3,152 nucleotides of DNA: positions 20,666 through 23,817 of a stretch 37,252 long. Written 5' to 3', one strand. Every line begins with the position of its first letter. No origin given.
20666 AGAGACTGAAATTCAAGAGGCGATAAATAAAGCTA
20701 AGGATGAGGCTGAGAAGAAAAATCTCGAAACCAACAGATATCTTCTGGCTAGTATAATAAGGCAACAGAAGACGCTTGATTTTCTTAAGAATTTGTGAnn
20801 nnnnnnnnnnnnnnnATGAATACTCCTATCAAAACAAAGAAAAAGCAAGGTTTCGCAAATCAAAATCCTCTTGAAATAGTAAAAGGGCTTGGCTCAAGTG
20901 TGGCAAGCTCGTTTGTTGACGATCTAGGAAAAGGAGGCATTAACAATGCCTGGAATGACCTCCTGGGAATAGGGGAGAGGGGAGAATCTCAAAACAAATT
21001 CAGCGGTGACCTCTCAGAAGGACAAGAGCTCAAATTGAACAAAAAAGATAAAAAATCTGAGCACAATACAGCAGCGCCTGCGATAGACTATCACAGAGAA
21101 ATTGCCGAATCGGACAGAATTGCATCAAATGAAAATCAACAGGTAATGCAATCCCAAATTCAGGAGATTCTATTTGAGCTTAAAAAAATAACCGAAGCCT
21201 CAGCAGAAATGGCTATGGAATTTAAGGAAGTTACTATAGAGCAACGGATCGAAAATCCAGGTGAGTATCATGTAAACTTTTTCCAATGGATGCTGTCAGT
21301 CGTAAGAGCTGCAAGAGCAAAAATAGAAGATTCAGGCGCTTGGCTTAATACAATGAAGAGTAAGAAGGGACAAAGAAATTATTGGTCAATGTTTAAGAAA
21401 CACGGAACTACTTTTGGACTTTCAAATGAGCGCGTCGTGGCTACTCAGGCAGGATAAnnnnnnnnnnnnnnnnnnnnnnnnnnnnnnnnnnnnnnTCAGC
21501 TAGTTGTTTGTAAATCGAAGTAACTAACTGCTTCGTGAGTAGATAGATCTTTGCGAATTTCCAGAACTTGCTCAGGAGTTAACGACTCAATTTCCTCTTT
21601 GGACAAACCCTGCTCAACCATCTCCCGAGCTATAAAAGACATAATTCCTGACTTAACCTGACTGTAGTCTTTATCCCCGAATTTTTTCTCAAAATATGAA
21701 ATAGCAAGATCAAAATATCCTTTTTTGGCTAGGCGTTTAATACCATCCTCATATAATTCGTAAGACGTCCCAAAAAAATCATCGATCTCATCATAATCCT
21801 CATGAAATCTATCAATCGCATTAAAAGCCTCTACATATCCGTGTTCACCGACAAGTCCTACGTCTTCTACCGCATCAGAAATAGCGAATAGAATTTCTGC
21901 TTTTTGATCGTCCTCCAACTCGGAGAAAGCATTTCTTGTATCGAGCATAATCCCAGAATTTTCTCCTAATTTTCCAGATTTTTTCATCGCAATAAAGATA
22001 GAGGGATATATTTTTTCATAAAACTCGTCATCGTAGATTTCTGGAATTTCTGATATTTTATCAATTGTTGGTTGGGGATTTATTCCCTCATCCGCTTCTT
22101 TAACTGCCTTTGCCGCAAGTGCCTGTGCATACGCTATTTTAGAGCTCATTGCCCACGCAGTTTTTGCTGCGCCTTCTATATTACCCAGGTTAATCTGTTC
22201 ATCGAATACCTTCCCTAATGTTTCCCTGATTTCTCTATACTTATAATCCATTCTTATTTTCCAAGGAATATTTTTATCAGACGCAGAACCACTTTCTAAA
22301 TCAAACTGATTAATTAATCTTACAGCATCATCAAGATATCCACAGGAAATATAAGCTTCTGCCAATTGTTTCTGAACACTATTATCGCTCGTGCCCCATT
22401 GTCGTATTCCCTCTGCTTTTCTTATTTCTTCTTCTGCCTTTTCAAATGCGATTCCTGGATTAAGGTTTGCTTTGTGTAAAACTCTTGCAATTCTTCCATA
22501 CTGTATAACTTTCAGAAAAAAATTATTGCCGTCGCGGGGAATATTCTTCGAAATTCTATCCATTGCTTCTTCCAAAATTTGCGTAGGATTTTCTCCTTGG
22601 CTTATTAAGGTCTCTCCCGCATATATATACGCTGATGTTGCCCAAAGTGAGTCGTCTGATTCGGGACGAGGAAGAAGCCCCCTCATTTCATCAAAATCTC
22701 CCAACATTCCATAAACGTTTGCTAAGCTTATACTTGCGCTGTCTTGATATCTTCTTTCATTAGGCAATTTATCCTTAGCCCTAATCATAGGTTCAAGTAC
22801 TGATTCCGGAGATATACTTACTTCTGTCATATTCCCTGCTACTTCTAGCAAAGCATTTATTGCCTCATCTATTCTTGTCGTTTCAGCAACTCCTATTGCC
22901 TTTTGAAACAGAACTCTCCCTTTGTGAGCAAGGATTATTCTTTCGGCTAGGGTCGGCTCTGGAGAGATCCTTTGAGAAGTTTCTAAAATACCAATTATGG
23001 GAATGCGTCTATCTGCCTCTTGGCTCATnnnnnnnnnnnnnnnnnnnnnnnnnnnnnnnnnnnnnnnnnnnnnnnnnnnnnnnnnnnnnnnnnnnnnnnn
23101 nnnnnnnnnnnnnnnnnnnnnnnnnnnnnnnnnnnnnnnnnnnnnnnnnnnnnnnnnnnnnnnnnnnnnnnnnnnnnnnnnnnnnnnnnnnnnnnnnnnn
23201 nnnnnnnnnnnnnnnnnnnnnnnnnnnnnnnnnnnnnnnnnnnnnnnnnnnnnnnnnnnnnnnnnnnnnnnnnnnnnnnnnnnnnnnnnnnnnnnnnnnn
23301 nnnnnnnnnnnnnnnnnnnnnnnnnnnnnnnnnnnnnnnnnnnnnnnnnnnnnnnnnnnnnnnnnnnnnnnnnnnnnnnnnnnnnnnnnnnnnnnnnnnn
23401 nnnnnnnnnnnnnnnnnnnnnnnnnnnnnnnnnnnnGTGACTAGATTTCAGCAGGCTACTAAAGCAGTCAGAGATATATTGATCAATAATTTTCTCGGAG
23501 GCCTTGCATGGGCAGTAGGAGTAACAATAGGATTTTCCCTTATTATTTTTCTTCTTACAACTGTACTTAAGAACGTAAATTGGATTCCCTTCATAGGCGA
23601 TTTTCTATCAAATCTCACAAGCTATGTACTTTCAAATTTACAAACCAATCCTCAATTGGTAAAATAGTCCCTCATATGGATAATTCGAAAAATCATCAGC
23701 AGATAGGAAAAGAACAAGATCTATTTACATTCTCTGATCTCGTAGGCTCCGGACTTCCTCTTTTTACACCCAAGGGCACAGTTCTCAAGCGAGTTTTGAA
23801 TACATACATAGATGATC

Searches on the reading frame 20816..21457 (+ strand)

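Call 6: search_protein_families(library=pfam, proteins=[window:20816-21457:+])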
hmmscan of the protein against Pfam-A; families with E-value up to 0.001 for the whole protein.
window:20816-21457:+ (213 aa): 1 family
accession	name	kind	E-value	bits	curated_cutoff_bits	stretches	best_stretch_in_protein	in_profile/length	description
PF18904.5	DUF5660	-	5e-33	114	24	1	108-213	3-109/109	Domain of unknown function (DUF5660)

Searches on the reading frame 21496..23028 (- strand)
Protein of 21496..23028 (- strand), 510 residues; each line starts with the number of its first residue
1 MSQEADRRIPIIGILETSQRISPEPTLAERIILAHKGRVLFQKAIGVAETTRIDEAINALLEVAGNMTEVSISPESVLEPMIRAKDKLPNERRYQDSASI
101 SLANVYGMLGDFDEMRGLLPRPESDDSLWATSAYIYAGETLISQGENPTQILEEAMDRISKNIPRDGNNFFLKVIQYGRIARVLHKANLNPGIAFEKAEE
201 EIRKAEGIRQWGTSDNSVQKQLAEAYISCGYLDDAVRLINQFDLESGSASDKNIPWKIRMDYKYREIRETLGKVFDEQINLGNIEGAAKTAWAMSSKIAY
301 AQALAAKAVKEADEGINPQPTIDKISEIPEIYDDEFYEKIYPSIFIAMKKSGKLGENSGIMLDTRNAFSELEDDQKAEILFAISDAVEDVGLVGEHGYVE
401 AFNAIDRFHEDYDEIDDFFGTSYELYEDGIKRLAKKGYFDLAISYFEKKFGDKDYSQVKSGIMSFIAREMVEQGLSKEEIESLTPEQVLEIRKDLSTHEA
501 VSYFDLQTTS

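Call 6: search_protein_families(library=pfam, proteins=[window:21496-23028:-])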
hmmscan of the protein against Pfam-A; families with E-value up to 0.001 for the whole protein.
window:21496-23028:- (510 aa): 0 families

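Call 9: find_encoding_contigs(protein=window:21496-23028:-, flank=3000, max_places=10)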
Protein window:21496-23028:- (510 aa): 14 contigs read that carry it; 5 places shown.
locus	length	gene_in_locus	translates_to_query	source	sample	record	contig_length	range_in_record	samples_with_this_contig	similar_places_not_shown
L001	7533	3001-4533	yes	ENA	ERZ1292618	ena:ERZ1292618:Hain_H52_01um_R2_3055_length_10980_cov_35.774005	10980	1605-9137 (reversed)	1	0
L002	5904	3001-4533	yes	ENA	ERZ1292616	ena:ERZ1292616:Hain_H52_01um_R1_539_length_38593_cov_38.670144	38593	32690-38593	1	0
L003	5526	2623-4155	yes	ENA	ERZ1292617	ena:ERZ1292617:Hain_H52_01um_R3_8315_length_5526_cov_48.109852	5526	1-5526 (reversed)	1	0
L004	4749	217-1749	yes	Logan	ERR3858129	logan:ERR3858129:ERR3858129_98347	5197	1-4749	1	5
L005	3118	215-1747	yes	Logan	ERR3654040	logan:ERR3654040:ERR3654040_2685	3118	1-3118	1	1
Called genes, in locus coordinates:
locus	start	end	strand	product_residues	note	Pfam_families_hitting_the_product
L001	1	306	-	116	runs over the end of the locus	PF00453:Ribosomal_L20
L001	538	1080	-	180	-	PF05198:IF3_N, PF00707:IF3_C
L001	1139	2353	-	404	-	PF00587:tRNA-synt_2b, PF03129:HGTP_anticodon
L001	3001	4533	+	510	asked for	-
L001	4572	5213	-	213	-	PF18904:DUF5660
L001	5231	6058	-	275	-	PF05697:Trigger_N, PF05698:Trigger_C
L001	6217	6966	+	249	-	PF12686:DUF3800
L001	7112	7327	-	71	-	PF13744:HTH_37 (weak), PF13560:HTH_31, PF12844:HTH_19, PF13443:HTH_26, PF01381:HTH_3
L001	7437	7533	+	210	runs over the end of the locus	-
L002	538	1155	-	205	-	PF05198:IF3_N, PF00707:IF3_C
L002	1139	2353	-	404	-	PF00587:tRNA-synt_2b, PF03129:HGTP_anticodon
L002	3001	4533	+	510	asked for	-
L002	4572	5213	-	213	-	PF18904:DUF5660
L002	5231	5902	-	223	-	?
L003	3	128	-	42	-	?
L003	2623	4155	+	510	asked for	-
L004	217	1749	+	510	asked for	-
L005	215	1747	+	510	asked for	-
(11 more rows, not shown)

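Call 74: search_protein_families(library=pfam, proteins=[window:21496-23028:-], max_evalue=0.01)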
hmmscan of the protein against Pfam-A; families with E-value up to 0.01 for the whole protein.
window:21496-23028:- (510 aa): 1 family
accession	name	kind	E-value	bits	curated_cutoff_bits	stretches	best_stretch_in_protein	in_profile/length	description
PF13428.12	TPR_14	-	0.0074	17.3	23.5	0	219-242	4-27/44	Tetratricopeptide repeat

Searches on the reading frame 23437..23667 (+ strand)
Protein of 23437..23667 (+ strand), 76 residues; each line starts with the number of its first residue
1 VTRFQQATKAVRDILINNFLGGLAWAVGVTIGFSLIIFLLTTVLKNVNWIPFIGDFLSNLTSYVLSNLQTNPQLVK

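Call 74: search_protein_families(library=pfam, proteins=[window:23437-23667:+], max_evalue=0.01)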
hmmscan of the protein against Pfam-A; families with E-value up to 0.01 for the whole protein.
window:23437-23667:+ (76 aa): 1 family
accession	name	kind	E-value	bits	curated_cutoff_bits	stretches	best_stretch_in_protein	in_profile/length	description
PF18910.5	DUF5665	-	1e-12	48.4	27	1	13-64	4-55/56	Domain of unknown function (DUF5665)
